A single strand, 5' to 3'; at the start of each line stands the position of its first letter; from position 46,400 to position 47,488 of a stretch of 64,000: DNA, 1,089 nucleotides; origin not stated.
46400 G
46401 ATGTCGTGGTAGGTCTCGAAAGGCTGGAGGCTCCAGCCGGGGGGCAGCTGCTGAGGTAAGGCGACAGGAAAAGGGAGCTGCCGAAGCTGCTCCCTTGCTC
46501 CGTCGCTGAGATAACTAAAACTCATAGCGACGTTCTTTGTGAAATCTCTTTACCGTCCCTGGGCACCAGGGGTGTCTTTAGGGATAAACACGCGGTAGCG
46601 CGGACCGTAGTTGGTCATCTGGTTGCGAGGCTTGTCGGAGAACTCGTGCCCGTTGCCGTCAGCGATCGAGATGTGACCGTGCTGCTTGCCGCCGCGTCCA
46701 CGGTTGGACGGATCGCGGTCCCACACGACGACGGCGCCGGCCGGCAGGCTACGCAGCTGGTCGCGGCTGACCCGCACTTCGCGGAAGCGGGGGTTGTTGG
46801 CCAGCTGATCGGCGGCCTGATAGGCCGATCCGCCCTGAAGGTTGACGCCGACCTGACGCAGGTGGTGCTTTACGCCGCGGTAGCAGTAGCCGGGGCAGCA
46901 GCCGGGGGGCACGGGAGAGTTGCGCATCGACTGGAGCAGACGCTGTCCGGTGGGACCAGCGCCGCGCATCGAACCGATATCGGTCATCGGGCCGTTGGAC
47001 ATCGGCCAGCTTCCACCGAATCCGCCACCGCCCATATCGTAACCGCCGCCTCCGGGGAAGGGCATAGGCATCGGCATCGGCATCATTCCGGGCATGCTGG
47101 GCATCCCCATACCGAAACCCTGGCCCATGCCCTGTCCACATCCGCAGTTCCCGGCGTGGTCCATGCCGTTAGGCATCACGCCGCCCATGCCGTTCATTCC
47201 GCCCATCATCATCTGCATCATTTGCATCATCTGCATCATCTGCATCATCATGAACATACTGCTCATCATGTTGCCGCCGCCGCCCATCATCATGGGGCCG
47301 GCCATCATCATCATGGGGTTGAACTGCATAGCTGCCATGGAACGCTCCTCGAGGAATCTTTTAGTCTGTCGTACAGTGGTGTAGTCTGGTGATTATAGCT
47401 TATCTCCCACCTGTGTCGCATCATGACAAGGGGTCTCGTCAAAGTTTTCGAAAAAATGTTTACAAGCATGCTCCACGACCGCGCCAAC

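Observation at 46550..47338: Extremely Met-rich low-complexity N-terminus fused to a Cys-rich segment and CHAP/NlpC-like C-terminal domain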

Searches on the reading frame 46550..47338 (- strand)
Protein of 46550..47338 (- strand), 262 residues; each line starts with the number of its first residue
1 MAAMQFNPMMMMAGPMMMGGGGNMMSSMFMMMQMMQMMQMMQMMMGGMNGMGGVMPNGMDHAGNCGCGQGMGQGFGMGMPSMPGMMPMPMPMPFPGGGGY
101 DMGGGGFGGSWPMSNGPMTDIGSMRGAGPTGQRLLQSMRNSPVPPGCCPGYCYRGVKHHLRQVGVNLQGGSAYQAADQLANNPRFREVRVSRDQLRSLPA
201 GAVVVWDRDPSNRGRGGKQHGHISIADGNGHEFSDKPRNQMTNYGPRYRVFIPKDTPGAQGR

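Call 3: search_protein_families(library=pfam, proteins=[window:46550-47338:-], max_evalue=1)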
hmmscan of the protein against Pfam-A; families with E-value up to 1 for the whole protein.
window:46550-47338:- (262 aa): 0 families

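Call 4: search_protein_families(library=ncbifam, proteins=[window:46550-47338:-], max_evalue=1)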
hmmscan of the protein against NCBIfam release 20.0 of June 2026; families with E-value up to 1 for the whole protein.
window:46550-47338:- (262 aa): 0 families

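Call 5: search_solved_structures(query=window:46550-47338:-, max_evalue=10, show_alignments=2)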
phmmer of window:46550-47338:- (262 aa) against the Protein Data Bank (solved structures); distinct sequences matched with E-value up to 10: 0.

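Call 14: search_solved_structures(query=A2, max_evalue=10, show_alignments=3)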
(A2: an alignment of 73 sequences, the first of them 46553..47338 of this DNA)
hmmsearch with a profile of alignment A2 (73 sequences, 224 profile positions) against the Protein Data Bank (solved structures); distinct sequences matched with E-value up to 10: 8.
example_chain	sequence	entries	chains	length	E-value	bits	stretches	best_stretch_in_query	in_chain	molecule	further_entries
4hz9_A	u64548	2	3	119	0.16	15.2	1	170-191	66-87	Putative cytoplasmic protein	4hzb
3n9b_A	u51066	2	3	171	0.29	14.4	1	169-207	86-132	Probable ATP-dependent DNA ligase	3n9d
2lj6_A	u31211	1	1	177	0.3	14.3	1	169-207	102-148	Probable ATP-dependent DNA ligase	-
5a5c_A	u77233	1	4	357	0.78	13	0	153-170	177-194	LRRTM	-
3m18_A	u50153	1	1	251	1.1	12.5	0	152-171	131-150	Variable lymphocyte receptor A diversity region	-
3m19_A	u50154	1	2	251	1.1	12.4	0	152-171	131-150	Variable lymphocyte receptor A diversity region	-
8uu4_e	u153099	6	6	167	1.3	12.3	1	180-219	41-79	Small ribosomal subunit protein uS5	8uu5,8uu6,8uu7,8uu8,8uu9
9jsd_A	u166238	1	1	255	5.2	10.3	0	199-220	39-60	Vacuolar-sorting protein SNF7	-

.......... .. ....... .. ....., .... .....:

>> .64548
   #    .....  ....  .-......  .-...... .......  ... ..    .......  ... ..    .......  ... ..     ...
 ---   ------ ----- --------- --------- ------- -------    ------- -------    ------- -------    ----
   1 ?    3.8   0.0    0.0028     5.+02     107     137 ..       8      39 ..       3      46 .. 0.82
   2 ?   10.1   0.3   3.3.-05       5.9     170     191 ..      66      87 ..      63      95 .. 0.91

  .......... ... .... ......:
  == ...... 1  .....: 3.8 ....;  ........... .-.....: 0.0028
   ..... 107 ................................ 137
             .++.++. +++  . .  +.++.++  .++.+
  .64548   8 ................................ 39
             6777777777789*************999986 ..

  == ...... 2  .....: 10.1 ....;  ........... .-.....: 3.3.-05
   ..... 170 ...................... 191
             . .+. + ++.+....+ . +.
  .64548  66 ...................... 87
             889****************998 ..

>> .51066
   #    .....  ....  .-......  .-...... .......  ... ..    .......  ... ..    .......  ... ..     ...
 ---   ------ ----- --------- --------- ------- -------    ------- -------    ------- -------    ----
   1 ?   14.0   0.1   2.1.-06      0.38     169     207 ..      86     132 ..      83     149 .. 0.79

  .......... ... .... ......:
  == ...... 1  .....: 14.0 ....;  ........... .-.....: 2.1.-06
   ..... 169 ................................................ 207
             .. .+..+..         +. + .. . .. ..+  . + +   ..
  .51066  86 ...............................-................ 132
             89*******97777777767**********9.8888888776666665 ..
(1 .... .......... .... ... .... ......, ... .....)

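Call 15: search_protein_families(library=pfam, alignment_id=A2, max_evalue=0.1)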
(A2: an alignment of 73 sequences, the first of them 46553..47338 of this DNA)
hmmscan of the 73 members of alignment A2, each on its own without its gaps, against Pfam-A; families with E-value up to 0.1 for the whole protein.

A. member 1, window:46553-47338:- (262 aa): 0 families

B. families by the number of members that match (of 73 scanned): 7 families
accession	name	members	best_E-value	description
PF05257.22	CHAP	66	2e-05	CHAP domain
PF01471.23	PG_binding_1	1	1e-15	Putative peptidoglycan binding domain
PF09374.15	PG_binding_3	1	1.5e-05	Predicted Peptidoglycan domain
PF09853.14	DUF2080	1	0.032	Putative transposon-encoded protein (DUF2080)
PF20013.4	GAP1-N2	1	0.035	GTPase-associated protein 1, N-terminal domain type 2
PF20898.2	P_T4SS_TraN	1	0.056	P-type Type IV secretion system, TraN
PF14269.12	Arylsulfotran_2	1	0.065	Arylsulfotransferase (ASST)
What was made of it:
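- On NlpC/P60-CHAP superfamily (papain-like cysteine peptidoglycan hydrolases): 66 of 73 relatives hit at E<0.1, best 2e-5 (call 15).
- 66 of 73 members give sub-threshold CHAP hits (call 15).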

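Call 24: predict_structure(alignment_id=A2)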
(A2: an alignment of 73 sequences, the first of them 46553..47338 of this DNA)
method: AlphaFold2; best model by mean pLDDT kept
length: 262 residues; sequences in the alignment: 73
mean_pLDDT: 72.7   pTM: 0.61
mean pLDDT of the five models: 72.7, 72.7, 72.5, 72.1, 71.9
residues with pLDDT >= 90: 103; 70-90: 43; 50-70: 33; < 50: 83
segments of 3 or more residues with pLDDT < 50: 1-3, 10-25, 49-109
pLDDT, mean of each block of 10 residues (from residue 1): 49 41 51 69 58 41 44 43 41 41 43 82 88 96 86 95 96 94 97 97 92 73 96 96 92 92 57
secondary structure, 60 per line:
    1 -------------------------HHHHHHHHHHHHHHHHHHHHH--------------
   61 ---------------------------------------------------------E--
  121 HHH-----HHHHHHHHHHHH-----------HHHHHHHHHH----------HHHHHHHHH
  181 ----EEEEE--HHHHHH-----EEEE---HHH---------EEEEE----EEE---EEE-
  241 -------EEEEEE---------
elements in order: H26-46 H129-140 H152-161 H172-180 E185-189 H192-197 E203-206 E222-226 E231-233 E237-239 E248-253
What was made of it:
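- On NlpC/P60-CHAP superfamily (papain-like cysteine peptidoglycan hydrolases): AF2 model has pLDDT >90 over most of residues 120-255 (call 24).
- On SAR endolysins: The helix is at residues 26-46 with a 70-residue linker (call 24).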

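Call 30: fold_search(model_id=the predicted structure, library=pdb)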
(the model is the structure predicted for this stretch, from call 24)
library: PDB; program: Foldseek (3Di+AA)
matches with E <= 10: 86; with E <= 0.001: 0
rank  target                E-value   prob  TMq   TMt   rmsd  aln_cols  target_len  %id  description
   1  9l5u_B                1.3e-02  0.92  0.28  0.45   5.0       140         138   17  Papain-like cysteine protease toxin/immunity pair (released 2025-06-04)
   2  8tw1                  1.8e-02  0.97  0.33  0.31   5.5       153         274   19  Crystal structure of Lys2972, a phage endolysin targeting Streptococcus thermophilus (released 2024-03-27)
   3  4hpe_A                7.5e-02  0.66  0.26  0.24   9.0       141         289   11  Crystal structure of a putative cell wall hydrolase (CD630_03720) from Clostridium difficile 630 at 2.38 A resolution (released 2012-11-28)
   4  7tvh_B                8.5e-02  0.91  0.32  0.53   4.3       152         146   12  Hyperlytic variant of Tae1, Type VI secretion amidase effector 1, from Pseudomonas aeruginosa (Cys110Ser) (released 2022-07-06)
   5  9l5u_A                8.5e-02  0.69  0.28  0.45   5.1       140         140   16  Papain-like cysteine protease toxin/immunity pair (released 2025-06-04)
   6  4eob_C                9.6e-02  0.89  0.29  0.47   3.9       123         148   13  Structure of the type VI peptidoglycan amidase effector Tse1 from Pseudomonas aeruginosa (released 2012-05-30)
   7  4eob_A                1.4e-01  0.82  0.26  0.42   3.8       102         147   17  Structure of the type VI peptidoglycan amidase effector Tse1 from Pseudomonas aeruginosa (released 2012-05-30)
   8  4fgd_C                1.4e-01  0.82  0.33  0.53   4.5       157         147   13  Structure of the effector protein Tse1 from Pseudomonas aeruginosa, selenomethionine variant (released 2012-06-20)
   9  4f4m_A                2.8e-01  0.72  0.33  0.54   4.3       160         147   11  Structure of the type VI peptidoglycan amidase effector Tse1 (C30A) from Pseudomonas aeruginosa (released 2012-05-30)
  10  6tho_A                3.0e-01  0.12  0.21  0.24  11.2       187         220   14  Acylintermediate of glutathione and the mature primitive phytochelatin synthase Alr0975 from Nostoc PCC 7120 at atomic (released 2020-12-02)
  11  2bu3_B                4.6e-01  0.10  0.22  0.26  11.9       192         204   12  Acyl-enzyme intermediate between Alr0975 and glutathione at pH 3.4 (released 2005-12-14)
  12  6tho_B                4.6e-01  0.06  0.17  0.19  12.9       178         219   14  Acylintermediate of glutathione and the mature primitive phytochelatin synthase Alr0975 from Nostoc PCC 7120 at atomic (released 2020-12-02)
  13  2bu3_A                5.2e-01  0.23  0.28  0.35   6.8       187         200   14  Acyl-enzyme intermediate between Alr0975 and glutathione at pH 3.4 (released 2005-12-14)
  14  4eob_B                5.6e-01  0.57  0.33  0.54   4.2       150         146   11  Structure of the type VI peptidoglycan amidase effector Tse1 from Pseudomonas aeruginosa (released 2012-05-30)
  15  6tjl_A                5.6e-01  0.06  0.18  0.20  13.0       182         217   14  Mature primitive pytochelatin synthase Alr0975 from Nostoc species bound to glutathione (released 2020-12-09)
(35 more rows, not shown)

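Call 33: find_related_loci(query=A2, collection=genome_contigs, flank=6000)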
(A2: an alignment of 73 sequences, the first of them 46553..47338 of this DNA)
Query A2 (262 aa) in genome_contigs; peptide patterns used: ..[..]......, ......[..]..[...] (x = any residue, [..] = any of these).
380 stretches matched a pattern; 146 encode a relative of the query (tblastn E <= 1e-3); the best 80 are kept; 80 distinct loci.
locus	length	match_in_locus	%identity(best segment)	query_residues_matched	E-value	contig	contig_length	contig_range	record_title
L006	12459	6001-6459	81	105-259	7e-83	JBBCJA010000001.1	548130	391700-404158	MAG: Selenomonadaceae bacterium isolate MAG_CPA_14 P10A_000000022366, whole genome shotgun sequence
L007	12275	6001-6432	70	114-258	2e-60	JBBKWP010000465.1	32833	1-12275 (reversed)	MAG: Candidatus Xenobia bacterium isolate metabat_bins.273 k119_4032341, whole genome shotgun sequence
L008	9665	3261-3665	71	115-254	1e-57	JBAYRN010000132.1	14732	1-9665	MAG: Vulcanimicrobiota bacterium isolate SO_2016_LW2_44 scaffold08104_LW138R_2016, whole genome shotgun sequence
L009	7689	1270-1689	65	112-257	4e-54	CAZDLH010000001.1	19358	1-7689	MAG TPA_asm: uncultured Burkholderiales bacterium isolate SRP220891_co3_11 genome assembly, contig: NODE_3621_length_193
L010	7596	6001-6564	52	53-254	9e-53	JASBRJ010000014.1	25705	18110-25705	MAG: bacterium isolate BWSM_10 k141_1758686, whole genome shotgun sequence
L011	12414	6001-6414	66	112-255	2e-53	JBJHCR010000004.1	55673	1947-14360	MAG: Vulcanimicrobiota bacterium isolate SF2967_J5348.metabat_sens.001 NODE_695_length_55673_cov_1.195136, whole genome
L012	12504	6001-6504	52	81-254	4e-44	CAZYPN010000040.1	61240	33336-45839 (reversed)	MAG TPA_asm: uncultured Burkholderiales bacterium isolate SRP329715_co1_2 genome assembly, contig: NODE_538_length_61240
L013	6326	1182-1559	56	121-254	3e-42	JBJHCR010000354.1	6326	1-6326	MAG: Vulcanimicrobiota bacterium isolate SF2967_J5348.metabat_sens.001 NODE_12327_length_6326_cov_1.226166, whole genome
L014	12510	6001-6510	52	81-255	5e-42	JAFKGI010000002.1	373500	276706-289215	MAG: Vulcanimicrobiota bacterium isolate SCN18_25_8_15_R3_B_62_28 SCN18_25_8_15_R3_B_scaffold_29, whole genome shotgun s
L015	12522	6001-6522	52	81-255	6e-42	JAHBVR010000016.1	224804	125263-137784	MAG: Vulcanimicrobiota bacterium isolate ACE_ERE1 ERE1_16, whole genome shotgun sequence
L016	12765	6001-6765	49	1-254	7e-42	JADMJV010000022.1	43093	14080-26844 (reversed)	MAG: bacterium isolate MAG_50 NODE_943_length_43093_cov_5.880269, whole genome shotgun sequence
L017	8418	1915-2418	51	82-255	5e-41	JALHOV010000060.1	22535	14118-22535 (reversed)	MAG: Vulcanimicrobiota bacterium isolate bin.189_sub c_000000009609, whole genome shotgun sequence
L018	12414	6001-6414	51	108-254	1e-38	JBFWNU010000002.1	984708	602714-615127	MAG: Vulcanimicrobiota bacterium isolate CA_2019_TPBF_12 NODE_32_length_984708_cov_36.725378_TPBF, whole genome shotgun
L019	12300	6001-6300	62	150-256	1e-38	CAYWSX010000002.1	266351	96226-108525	MAG TPA_asm: uncultured Muribaculaceae bacterium isolate SRP242652_co1_172 genome assembly, contig: NODE_11_length_26635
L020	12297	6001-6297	66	150-254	2e-37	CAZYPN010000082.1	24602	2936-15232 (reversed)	MAG TPA_asm: uncultured Burkholderiales bacterium isolate SRP329715_co1_2 genome assembly, contig: NODE_2884_length_2460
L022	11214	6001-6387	51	117-254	9e-37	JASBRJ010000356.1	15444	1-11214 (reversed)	MAG: bacterium isolate BWSM_10 k141_1436984, whole genome shotgun sequence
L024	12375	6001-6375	50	124-254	3e-36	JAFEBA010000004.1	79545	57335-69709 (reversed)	Bacterium isolate SZAS-1 EREM-KAN-1__4__length-79545, whole genome shotgun sequence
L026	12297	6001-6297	63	150-254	2e-35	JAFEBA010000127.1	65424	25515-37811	Bacterium isolate SZAS-1 EREM-KAN-1__127__length-65424, whole genome shotgun sequence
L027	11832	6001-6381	49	119-254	4e-35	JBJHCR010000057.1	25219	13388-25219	MAG: Vulcanimicrobiota bacterium isolate SF2967_J5348.metabat_sens.001 NODE_1940_length_25219_cov_1.265742, whole genome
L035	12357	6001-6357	48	130-254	7e-34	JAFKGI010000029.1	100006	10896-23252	MAG: Vulcanimicrobiota bacterium isolate SCN18_25_8_15_R3_B_62_28 SCN18_25_8_15_R3_B_scaffold_185, whole genome shotgun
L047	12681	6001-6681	38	11-253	2e-32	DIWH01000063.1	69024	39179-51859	MAG TPA_asm: bacterium UBP9_UBA6111 isolate UBA6111 UBA6111_contig_14802, whole genome shotgun sequence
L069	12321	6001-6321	51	150-262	8e-25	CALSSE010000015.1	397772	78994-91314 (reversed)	MAG: uncultured bacterium isolate O_MB67 genome assembly, contig: contig_15345_O_MB67, whole genome shotgun sequence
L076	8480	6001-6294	54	150-253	6e-23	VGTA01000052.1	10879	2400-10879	MAG: Deltaproteobacteria bacterium isolate K_DeepCast_35m_m1_177 K_DeepCast_35m_m1_177_Ga0194129_10009504, whole genome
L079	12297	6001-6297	54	150-254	2e-22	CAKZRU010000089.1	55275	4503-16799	MAG TPA_asm: uncultured Myxococcales bacterium isolate ERR2094175_bin.130_CONCOCT_v1.1_MAG genome assembly, contig: ERZ6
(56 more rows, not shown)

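Call 46: search_protein_families(library=pfam, proteins=[L010:4896-5753:+, L006:6923-7999:-, L013:1750-2580:+, L027:2360-3133:-], max_evalue=0.1)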
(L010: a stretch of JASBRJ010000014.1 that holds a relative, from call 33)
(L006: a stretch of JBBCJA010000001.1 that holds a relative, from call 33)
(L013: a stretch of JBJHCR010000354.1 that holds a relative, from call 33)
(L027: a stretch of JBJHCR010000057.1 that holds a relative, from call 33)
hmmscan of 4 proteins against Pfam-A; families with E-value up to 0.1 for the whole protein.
L010:4896-5753:+ (286 aa): 2 families
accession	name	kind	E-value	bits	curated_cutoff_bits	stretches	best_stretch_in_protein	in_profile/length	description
PF00182.24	Glyco_hydro_19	-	8.7e-06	26.1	25.5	1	127-229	33-144/232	Chitinase class I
PF18013.6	Phage_lysozyme2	-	0.045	14.4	28.2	1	145-215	16-70/140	Phage tail lysozyme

L006:6923-7999:- (359 aa): 1 family
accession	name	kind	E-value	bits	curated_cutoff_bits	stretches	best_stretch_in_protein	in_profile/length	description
PF04311.20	DUF459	-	2e-07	31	27.2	1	267-327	95-155/197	Protein of unknown function (DUF459)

L013:1750-2580:+ (277 aa): 2 families
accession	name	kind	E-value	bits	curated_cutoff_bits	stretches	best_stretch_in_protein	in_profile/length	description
PF05382.19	Amidase_5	-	0.0012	19.2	21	1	182-245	28-92/142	Bacteriophage peptidoglycan hydrolase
PF12671.13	Amidase_6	-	0.089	13.3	23.2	0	151-205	5-53/163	Putative amidase domain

L027:2360-3133:- (258 aa): 0 families
